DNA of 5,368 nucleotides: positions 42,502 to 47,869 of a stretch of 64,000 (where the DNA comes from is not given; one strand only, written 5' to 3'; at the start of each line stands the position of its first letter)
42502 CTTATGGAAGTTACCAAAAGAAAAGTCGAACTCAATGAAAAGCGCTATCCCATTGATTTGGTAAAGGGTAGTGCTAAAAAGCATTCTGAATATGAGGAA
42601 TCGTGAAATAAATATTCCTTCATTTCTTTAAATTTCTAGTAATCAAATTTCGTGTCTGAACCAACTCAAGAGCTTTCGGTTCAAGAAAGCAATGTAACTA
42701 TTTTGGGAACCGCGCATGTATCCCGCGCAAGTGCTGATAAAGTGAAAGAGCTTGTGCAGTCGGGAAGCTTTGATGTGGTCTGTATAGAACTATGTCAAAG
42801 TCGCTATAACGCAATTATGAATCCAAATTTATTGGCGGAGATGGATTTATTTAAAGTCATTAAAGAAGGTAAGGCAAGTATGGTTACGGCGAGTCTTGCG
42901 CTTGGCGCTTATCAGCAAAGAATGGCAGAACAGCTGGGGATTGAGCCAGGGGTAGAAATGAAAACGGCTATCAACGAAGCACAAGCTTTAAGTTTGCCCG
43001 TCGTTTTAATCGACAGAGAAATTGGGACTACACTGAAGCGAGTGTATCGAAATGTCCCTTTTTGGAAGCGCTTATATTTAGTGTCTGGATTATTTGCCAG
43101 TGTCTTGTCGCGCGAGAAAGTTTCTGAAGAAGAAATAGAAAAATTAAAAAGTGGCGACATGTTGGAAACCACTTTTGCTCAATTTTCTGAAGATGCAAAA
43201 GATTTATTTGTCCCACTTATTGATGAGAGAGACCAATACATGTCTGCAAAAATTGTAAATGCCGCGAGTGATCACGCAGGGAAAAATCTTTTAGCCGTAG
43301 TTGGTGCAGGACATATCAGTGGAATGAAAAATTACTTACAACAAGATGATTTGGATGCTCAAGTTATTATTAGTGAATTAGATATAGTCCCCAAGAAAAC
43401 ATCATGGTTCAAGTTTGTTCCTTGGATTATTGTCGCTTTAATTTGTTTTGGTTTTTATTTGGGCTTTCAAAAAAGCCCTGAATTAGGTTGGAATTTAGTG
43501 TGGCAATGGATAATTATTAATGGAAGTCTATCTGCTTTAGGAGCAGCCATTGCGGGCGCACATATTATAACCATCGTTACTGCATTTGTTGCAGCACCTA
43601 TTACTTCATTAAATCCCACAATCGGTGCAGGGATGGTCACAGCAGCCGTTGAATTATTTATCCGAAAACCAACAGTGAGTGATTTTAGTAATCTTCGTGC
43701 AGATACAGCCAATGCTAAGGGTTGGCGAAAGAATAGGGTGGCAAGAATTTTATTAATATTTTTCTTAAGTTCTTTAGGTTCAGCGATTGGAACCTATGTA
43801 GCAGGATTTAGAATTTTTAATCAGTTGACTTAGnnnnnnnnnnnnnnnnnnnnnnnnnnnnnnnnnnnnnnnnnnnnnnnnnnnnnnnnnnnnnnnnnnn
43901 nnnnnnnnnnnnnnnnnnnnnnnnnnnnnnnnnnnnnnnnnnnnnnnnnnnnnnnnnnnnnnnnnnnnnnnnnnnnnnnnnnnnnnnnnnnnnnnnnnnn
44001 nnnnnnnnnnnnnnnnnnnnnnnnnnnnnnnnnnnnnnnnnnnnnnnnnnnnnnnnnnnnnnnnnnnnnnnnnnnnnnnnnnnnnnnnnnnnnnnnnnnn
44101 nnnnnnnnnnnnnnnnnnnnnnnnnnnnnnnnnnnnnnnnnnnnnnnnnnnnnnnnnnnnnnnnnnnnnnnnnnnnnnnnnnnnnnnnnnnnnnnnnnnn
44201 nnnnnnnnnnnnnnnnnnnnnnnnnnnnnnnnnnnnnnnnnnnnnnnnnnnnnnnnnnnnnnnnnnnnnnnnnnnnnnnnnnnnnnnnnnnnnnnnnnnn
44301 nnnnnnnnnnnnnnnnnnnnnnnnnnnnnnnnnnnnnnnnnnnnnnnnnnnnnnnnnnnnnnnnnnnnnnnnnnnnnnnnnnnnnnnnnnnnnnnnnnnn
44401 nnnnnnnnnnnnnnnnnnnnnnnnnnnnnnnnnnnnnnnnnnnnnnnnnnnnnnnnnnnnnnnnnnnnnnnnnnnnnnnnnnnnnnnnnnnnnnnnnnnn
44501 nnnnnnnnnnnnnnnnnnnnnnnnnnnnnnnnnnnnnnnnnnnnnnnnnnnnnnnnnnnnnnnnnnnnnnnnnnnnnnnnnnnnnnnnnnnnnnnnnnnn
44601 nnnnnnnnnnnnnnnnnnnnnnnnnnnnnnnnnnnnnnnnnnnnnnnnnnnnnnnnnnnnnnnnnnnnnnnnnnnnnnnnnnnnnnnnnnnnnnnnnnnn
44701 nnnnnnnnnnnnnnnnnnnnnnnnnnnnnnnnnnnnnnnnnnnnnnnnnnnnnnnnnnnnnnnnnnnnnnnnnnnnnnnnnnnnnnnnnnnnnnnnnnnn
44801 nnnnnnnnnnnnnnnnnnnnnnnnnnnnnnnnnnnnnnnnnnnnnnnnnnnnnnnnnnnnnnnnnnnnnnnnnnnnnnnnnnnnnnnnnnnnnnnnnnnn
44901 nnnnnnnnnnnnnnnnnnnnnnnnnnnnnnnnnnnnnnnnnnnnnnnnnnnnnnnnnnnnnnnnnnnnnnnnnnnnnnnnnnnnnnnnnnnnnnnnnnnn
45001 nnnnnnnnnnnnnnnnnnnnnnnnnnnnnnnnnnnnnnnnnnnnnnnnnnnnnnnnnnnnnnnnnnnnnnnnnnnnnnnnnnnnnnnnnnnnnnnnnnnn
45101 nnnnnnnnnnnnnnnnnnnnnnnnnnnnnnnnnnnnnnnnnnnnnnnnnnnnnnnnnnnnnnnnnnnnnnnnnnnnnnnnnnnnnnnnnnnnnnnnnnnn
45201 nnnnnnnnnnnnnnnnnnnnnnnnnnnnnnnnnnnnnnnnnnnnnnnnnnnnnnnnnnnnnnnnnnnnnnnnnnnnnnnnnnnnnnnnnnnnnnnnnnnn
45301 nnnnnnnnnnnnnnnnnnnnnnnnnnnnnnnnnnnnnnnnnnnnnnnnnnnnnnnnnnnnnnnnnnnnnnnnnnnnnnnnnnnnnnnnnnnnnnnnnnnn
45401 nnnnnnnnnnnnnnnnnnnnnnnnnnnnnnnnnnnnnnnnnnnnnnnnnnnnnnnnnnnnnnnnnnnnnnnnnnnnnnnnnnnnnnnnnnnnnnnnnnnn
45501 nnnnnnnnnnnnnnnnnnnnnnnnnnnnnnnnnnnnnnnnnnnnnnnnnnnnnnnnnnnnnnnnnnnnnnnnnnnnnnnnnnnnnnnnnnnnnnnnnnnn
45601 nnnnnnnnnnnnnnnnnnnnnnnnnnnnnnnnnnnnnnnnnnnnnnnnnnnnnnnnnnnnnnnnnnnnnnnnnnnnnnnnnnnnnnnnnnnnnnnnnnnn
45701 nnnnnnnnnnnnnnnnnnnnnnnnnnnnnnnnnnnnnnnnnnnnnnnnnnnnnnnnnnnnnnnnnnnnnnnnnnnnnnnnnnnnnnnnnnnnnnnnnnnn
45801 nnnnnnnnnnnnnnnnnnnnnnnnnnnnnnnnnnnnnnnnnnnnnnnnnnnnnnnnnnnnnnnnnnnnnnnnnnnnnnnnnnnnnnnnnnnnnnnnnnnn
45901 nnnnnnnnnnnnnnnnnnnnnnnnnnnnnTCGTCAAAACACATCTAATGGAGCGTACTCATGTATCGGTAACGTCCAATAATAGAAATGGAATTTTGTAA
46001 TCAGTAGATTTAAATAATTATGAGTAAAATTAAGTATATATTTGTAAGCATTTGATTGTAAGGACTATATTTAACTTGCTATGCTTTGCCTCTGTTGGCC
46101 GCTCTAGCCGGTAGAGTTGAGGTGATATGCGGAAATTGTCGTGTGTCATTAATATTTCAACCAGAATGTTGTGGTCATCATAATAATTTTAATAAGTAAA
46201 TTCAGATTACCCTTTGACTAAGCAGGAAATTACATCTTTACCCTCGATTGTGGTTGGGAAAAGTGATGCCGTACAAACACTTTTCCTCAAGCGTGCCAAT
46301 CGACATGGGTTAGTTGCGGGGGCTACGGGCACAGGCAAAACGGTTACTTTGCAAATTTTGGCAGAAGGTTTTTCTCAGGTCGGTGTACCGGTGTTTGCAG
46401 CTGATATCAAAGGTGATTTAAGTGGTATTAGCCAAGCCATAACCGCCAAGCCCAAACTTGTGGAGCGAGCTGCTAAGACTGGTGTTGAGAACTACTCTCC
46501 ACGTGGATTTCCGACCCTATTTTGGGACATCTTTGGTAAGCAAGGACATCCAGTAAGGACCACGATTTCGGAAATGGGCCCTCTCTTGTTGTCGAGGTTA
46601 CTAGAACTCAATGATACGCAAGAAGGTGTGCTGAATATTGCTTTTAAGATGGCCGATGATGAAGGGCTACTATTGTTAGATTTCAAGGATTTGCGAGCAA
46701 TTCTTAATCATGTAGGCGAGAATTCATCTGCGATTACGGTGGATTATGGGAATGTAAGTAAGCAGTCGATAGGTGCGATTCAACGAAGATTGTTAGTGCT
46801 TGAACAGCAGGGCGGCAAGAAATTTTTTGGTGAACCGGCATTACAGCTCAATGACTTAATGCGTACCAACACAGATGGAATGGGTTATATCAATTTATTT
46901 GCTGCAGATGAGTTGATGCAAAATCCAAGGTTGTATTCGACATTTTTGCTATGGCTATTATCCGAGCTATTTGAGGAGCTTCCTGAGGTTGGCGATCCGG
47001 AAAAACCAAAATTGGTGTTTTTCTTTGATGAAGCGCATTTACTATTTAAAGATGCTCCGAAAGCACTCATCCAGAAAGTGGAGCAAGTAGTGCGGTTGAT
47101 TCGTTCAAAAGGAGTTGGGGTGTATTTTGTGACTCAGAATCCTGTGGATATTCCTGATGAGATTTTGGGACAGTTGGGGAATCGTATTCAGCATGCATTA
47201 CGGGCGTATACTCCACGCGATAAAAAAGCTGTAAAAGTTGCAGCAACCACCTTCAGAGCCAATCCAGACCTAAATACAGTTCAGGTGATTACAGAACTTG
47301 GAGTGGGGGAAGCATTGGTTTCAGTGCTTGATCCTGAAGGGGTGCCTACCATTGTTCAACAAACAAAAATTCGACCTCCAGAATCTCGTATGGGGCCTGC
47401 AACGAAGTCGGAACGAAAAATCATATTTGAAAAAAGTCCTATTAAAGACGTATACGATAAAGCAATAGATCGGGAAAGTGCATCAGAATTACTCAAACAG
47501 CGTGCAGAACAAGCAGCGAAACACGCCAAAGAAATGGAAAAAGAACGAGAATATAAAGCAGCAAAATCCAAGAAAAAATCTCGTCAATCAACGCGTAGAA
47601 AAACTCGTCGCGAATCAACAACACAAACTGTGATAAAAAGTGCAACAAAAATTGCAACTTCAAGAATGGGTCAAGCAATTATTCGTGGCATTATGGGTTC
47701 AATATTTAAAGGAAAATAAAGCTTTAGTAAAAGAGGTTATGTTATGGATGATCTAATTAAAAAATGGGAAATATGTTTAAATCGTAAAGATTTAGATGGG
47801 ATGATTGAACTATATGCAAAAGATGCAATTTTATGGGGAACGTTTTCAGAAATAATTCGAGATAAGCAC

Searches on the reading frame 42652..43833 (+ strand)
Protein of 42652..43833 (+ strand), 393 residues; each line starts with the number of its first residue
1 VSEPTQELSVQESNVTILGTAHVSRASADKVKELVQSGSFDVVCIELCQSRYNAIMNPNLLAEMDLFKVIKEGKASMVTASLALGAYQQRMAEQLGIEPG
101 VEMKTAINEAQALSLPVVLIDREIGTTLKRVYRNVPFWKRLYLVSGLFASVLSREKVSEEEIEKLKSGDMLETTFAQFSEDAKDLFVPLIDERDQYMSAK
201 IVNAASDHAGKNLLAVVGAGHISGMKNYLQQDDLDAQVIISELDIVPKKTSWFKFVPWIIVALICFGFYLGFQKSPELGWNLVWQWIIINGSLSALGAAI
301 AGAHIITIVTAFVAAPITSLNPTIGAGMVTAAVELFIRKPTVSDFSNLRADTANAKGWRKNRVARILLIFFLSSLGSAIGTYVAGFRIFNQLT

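Call 69: search_protein_families(library=pfam, proteins=[window:42652-43833:+], max_evalue=0.001)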
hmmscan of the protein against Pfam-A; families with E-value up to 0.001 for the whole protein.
window:42652-43833:+ (393 aa): 1 family
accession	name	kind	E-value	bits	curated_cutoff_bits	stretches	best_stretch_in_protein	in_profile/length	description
PF01963.22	TraB_PrgY_gumN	-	2.9e-29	103.2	26.8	1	12-231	9-253/263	TraB/PrgY/gumN family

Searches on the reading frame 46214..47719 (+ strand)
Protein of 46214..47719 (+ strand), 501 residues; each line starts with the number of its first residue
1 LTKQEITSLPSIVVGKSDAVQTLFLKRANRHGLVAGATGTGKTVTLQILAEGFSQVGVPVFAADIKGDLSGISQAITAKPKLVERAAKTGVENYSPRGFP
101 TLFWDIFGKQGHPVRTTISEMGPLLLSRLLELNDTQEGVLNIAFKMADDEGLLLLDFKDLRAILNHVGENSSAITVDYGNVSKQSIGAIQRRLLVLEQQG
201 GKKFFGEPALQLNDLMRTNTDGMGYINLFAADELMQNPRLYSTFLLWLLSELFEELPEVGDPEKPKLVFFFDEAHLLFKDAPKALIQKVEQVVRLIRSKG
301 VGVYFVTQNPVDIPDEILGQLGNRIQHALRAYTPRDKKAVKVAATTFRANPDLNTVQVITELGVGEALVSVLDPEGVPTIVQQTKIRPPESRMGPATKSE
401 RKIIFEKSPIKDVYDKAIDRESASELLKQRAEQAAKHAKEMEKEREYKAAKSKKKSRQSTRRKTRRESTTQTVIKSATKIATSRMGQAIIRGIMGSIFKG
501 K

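Call 26: search_protein_families(library=ncbifam, proteins=[window:46214-47719:+], max_evalue=0.001)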
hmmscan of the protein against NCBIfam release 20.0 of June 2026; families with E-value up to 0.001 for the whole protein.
window:46214-47719:+ (501 aa): 6 families
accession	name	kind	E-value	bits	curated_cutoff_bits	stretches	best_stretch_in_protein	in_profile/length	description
NF053655.1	CedD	equivalog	1.6e-15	56.8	600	1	129-370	299-513/527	DNA-translocating ATPase CedD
NF040937.1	HerA_Thermprot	equivalog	1.2e-10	40.4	800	1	267-382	351-460/487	DNA double-strand break repair helicase HerA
NF045975.1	VirB4_plasma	equivalog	1.2e-06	26.6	590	1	213-312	704-806/894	Mbov_0397 family ICE element conjugal transfer ATPase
NF041017.1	DNA_import_CedB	equivalog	2.7e-05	23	700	0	26-70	272-317/590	DNA import protein CedB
NF010447.0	PRK13873.1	equivalog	0.0003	18.8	1020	0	222-315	600-685/815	conjugal transfer protein TrbE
NF040819.1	helicase_HerA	equivalog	0.00082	18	970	1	270-381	407-512/561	DNA double-strand break repair helicase HerA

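Call 69: search_protein_families(library=pfam, proteins=[window:46214-47719:+], max_evalue=0.001)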
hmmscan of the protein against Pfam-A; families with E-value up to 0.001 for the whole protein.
window:46214-47719:+ (501 aa): 6 families
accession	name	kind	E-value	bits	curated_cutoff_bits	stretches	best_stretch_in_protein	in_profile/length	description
PF05872.18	HerA_C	-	7.6e-230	764.2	22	1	16-497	8-497/502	Helicase HerA-like C-terminal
PF01935.23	DUF87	-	1.2e-09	39.1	23.2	1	29-206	23-177/220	Helicase HerA, central domain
PF12846.13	AAA_10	-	2.5e-05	23.9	27.5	0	238-340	215-309/362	AAA-like domain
PF01580.24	FtsK_SpoIIIE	-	0.0001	22.2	24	1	17-49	27-59/221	FtsK/SpoIIIE family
PF13401.12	AAA_22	-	0.00021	22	27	0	29-66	5-42/130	AAA domain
PF04851.21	ResIII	-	0.00057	20.3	22.5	0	25-53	19-47/164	Type III restriction enzyme, res subunit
